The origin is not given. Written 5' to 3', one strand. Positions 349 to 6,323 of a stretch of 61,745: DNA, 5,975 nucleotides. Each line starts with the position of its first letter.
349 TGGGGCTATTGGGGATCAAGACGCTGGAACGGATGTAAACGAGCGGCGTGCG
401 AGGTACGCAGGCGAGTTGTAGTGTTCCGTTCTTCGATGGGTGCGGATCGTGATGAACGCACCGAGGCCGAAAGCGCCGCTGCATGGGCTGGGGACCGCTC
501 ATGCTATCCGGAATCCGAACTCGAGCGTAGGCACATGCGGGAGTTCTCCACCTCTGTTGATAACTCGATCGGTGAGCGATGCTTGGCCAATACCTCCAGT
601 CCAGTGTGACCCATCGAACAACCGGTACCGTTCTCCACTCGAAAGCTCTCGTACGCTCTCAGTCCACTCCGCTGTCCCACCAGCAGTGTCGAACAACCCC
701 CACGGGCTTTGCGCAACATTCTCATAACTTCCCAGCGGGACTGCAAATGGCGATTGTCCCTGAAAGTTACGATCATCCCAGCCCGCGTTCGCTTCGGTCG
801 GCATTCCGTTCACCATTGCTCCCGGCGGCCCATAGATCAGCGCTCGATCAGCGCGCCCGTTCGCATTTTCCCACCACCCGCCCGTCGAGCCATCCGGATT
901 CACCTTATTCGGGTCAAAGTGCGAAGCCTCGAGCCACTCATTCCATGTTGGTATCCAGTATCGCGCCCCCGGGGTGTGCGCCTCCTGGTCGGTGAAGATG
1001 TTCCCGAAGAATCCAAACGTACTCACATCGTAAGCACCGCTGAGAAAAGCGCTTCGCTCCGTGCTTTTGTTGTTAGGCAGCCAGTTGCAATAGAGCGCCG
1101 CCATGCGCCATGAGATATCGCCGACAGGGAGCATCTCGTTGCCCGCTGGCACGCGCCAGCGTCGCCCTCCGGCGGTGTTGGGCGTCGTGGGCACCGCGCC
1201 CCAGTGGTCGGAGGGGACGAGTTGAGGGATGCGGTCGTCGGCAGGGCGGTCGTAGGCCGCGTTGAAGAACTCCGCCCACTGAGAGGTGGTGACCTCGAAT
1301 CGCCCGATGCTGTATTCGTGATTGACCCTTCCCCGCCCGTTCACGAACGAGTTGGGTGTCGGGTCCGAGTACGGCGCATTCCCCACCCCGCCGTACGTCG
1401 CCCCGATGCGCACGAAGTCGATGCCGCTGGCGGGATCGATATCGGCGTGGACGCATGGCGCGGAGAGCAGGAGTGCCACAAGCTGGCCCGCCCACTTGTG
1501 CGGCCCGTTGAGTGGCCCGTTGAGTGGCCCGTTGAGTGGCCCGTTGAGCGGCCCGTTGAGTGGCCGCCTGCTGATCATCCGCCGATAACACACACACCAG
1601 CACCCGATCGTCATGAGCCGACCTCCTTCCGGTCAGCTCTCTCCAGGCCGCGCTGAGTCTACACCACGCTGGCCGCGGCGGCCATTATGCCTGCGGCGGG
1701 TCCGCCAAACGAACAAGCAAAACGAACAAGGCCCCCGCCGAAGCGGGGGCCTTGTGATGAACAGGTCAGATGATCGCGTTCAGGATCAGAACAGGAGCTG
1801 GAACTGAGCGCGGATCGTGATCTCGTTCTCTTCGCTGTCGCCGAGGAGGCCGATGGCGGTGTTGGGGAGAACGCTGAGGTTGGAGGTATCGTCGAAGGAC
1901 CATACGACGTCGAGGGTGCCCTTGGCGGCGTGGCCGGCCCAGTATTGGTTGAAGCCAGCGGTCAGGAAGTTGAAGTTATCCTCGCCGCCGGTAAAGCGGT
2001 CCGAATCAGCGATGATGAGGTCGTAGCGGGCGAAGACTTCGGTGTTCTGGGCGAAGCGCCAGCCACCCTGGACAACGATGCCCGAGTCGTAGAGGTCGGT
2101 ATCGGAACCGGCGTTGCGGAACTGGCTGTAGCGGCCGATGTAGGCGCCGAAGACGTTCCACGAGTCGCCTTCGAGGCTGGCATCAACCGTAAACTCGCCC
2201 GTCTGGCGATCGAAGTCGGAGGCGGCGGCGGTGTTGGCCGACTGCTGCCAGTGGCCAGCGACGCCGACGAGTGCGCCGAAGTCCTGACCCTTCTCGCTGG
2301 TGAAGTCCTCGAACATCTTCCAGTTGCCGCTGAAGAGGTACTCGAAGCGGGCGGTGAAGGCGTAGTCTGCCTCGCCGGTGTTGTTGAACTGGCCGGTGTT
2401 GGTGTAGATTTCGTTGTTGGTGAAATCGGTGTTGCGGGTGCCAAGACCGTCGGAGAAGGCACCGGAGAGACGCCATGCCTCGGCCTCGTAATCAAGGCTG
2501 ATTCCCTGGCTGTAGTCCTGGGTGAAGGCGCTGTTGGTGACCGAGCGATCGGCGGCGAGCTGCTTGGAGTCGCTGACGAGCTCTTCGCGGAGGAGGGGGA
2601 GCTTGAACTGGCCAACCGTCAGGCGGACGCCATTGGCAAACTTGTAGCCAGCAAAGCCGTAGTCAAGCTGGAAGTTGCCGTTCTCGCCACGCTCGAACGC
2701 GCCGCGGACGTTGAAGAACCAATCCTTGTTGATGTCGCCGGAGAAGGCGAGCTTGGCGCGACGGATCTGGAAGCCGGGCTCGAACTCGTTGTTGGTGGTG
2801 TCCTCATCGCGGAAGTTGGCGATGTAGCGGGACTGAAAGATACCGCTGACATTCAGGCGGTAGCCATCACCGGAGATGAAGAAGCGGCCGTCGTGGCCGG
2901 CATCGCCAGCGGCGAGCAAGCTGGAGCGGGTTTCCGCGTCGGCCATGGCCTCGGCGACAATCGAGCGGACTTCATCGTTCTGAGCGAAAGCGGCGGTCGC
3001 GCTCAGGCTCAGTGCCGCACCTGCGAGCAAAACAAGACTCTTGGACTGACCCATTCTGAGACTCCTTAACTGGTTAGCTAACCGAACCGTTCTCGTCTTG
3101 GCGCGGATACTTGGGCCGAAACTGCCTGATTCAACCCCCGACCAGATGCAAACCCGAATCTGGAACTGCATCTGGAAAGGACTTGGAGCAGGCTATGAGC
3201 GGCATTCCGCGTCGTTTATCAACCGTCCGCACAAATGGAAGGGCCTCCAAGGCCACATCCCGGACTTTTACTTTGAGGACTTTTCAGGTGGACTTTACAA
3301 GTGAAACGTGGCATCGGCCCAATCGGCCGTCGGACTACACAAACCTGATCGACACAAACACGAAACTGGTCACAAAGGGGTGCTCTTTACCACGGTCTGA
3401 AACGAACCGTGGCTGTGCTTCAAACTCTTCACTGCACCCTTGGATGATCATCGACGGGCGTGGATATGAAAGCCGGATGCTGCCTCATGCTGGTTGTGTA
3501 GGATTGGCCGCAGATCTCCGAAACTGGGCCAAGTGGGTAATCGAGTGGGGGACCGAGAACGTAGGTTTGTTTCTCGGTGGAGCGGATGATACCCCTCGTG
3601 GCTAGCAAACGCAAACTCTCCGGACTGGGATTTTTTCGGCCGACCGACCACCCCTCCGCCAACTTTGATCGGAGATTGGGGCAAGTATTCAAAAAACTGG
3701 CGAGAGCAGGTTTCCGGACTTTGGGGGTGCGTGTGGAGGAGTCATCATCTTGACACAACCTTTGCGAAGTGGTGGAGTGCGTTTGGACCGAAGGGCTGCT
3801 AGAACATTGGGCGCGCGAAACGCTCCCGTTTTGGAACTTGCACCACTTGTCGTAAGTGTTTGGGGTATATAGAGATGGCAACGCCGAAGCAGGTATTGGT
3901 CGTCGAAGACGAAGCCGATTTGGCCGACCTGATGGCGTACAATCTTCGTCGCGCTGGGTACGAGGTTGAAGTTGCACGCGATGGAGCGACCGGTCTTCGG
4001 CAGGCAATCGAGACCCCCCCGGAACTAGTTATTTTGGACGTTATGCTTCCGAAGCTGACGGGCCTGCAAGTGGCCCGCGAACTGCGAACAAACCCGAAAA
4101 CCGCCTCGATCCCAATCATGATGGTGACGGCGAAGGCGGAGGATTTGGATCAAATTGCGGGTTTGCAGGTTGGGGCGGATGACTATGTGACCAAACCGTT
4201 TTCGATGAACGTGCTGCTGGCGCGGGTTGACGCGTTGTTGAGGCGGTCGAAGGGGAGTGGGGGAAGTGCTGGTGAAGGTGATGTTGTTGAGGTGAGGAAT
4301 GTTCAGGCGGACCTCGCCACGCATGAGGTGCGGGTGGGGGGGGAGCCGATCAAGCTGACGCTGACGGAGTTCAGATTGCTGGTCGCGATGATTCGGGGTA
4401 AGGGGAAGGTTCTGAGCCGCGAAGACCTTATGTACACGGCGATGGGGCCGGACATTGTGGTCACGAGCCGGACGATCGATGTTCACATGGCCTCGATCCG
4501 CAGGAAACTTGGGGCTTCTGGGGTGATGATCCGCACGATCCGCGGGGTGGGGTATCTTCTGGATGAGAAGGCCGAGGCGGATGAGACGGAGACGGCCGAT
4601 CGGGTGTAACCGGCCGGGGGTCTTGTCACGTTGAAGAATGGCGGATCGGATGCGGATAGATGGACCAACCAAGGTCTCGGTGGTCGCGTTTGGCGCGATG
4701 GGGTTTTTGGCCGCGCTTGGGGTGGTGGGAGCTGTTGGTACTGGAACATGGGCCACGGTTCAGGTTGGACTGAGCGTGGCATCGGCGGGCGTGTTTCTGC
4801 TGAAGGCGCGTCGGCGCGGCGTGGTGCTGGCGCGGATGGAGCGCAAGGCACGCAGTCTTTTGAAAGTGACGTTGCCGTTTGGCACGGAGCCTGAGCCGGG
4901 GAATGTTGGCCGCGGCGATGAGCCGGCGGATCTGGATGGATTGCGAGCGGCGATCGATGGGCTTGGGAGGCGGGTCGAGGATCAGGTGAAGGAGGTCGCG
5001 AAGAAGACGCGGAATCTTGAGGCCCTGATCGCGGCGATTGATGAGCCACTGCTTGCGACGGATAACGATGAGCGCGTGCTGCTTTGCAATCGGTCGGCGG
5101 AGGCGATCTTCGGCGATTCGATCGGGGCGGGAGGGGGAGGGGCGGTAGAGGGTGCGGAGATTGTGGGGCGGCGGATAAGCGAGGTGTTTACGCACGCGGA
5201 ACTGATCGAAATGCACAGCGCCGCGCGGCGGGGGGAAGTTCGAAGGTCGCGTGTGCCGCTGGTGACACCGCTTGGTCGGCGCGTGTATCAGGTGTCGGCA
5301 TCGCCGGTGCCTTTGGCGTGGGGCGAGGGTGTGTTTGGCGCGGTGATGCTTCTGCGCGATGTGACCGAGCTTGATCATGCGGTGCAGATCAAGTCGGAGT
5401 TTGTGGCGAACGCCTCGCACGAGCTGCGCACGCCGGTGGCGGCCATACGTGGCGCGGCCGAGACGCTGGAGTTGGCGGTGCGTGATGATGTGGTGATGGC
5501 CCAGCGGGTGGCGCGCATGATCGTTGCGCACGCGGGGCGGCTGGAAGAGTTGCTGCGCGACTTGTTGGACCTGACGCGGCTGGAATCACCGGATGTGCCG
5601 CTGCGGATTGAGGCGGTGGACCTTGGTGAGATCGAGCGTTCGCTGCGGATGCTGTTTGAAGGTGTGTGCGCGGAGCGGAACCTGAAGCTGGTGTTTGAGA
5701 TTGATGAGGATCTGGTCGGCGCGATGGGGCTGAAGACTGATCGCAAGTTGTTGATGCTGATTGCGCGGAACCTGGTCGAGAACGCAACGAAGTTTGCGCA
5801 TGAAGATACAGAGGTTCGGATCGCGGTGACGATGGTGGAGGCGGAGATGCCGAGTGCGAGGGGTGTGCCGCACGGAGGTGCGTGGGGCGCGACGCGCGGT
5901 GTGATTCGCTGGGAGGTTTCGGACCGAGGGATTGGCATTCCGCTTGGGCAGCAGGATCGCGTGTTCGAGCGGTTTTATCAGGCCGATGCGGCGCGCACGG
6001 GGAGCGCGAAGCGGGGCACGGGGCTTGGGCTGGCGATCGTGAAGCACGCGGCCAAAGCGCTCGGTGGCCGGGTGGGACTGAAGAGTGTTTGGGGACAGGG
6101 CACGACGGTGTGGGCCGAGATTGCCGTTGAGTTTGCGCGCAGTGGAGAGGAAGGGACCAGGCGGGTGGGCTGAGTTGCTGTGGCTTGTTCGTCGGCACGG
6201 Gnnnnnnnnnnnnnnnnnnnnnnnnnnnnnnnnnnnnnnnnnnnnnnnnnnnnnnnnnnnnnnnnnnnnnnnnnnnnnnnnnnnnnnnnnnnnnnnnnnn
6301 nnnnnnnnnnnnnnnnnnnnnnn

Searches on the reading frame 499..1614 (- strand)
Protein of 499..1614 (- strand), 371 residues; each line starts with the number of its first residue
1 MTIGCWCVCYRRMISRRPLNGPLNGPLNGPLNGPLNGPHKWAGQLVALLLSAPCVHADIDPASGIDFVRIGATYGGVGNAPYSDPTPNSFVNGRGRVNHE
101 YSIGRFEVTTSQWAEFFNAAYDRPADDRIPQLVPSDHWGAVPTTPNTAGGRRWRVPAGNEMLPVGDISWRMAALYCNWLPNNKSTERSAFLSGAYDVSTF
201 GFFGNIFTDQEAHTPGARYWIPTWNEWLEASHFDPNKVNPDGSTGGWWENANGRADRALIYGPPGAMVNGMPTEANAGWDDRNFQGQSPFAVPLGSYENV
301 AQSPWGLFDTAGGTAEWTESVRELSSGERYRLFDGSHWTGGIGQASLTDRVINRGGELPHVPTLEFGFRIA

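Call 60: search_protein_families(library=pfam, proteins=[window:499-1614:-], max_evalue=0.0001)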
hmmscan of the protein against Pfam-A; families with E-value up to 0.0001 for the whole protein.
window:499-1614:- (371 aa): 1 family
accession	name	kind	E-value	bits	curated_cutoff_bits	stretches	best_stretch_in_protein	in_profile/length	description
PF03781.23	FGE-sulfatase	-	1.9e-16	60.9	23.3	1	77-338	17-222/255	Sulfatase-modifying factor enzyme 1-like domain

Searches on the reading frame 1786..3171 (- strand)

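Call 60: search_protein_families(library=pfam, proteins=[window:1786-3171:-], max_evalue=0.0001)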
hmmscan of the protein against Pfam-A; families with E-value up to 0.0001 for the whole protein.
window:1786-3171:- (461 aa): 1 family
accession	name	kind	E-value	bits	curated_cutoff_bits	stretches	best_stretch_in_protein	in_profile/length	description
PF07396.17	Porin_O_P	-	4.9e-14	52.8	20.9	1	123-388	16-310/370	Phosphate-selective porin O and P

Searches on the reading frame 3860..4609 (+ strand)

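Call 60: search_protein_families(library=pfam, proteins=[window:3860-4609:+], max_evalue=0.0001)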
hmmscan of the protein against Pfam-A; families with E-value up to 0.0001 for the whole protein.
window:3860-4609:+ (249 aa): 2 families
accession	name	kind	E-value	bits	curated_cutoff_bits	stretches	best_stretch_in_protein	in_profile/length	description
PF00072.30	Response_reg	-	1e-26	93.7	30.2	1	12-123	1-110/111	Response regulator receiver domain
PF00486.34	Trans_reg_C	-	2.2e-20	72.9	26.2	1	161-234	1-77/77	Transcriptional regulatory protein, C terminal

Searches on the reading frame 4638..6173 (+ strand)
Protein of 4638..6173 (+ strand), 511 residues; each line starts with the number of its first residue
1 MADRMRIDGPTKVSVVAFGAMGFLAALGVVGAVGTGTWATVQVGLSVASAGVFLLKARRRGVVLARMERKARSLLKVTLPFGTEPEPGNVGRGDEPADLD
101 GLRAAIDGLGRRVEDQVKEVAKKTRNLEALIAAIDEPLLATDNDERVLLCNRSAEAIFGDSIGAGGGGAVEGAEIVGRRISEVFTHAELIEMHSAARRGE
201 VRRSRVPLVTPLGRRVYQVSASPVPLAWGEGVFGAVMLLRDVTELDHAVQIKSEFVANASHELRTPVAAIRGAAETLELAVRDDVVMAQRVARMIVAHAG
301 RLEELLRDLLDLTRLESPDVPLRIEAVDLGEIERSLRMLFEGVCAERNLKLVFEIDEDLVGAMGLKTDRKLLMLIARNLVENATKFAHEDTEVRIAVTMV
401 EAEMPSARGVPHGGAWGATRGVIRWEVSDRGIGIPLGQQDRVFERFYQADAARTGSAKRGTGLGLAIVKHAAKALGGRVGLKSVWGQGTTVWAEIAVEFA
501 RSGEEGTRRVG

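Call 60: search_protein_families(library=pfam, proteins=[window:4638-6173:+], max_evalue=0.0001)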
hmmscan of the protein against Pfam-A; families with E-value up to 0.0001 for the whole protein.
window:4638-6173:+ (511 aa): 5 families
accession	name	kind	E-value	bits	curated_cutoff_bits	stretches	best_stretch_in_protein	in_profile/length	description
PF02518.31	HATPase_c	-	6.9e-21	75.2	26.4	1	368-495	2-107/111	Histidine kinase-, DNA gyrase B-, and HSP90-like ATPase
PF00512.31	HisKA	-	3.3e-16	59.5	26.9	1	252-317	2-65/66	His Kinase A (phospho-acceptor) domain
PF08448.16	PAS_4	-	2.6e-07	31.3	23.1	1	134-245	4-108/110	PAS fold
PF13426.13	PAS_9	-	7.7e-07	29.8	27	1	139-244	5-103/103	PAS domain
PF00989.32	PAS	-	7.8e-06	26.3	22.6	1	127-242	3-113/113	PAS fold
